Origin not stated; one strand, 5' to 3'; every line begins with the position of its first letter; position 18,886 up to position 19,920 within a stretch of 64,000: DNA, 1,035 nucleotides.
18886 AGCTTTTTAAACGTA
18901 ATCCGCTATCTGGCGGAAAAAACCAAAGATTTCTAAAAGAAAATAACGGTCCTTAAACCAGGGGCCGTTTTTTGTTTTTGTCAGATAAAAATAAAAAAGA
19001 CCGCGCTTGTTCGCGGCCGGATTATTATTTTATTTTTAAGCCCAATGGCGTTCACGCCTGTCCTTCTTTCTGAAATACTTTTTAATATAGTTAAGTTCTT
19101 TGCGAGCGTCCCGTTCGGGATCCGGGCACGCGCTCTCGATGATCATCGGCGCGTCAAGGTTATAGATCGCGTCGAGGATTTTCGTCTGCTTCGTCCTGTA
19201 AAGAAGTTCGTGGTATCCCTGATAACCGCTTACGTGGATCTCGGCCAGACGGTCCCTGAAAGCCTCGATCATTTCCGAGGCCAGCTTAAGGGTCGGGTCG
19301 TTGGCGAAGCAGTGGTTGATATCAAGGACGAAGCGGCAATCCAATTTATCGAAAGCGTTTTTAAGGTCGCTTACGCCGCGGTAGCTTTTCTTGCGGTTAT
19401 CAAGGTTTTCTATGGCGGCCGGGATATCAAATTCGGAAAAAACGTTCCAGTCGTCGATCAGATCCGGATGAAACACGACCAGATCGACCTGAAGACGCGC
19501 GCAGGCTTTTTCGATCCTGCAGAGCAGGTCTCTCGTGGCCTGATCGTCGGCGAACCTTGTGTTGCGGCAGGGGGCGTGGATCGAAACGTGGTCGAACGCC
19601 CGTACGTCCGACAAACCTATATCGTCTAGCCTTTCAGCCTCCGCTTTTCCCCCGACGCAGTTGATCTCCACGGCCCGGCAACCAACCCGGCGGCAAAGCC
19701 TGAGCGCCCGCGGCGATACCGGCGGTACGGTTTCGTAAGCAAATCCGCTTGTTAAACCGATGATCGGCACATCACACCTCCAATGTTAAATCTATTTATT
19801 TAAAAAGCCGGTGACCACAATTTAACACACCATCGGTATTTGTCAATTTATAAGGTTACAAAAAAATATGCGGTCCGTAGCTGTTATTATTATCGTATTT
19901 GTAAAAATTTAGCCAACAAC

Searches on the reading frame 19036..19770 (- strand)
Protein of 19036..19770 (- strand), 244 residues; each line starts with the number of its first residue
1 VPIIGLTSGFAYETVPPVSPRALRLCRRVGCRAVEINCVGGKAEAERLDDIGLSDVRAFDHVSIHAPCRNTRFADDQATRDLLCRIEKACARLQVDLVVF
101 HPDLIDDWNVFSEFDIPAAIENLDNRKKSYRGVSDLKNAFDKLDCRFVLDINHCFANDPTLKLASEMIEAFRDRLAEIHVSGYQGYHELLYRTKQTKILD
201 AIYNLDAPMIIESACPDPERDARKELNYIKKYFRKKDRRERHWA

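Call 23: search_protein_families(library=pfam, proteins=[window:19036-19770:-], max_evalue=1)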
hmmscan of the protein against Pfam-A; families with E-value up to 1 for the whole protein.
window:19036-19770:- (244 aa): 2 families
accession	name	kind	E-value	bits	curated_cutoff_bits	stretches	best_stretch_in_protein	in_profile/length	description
PF01261.30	AP_endonuc_2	-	8.6e-06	26.1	31.1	1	25-231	3-248/249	Xylose isomerase-like TIM barrel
PF05114.20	MbnB_TglH_ChrH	-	0.0015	18.3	25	1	134-207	151-226/263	RiPP precursor modification enzyme MbnB/TglH/ChrH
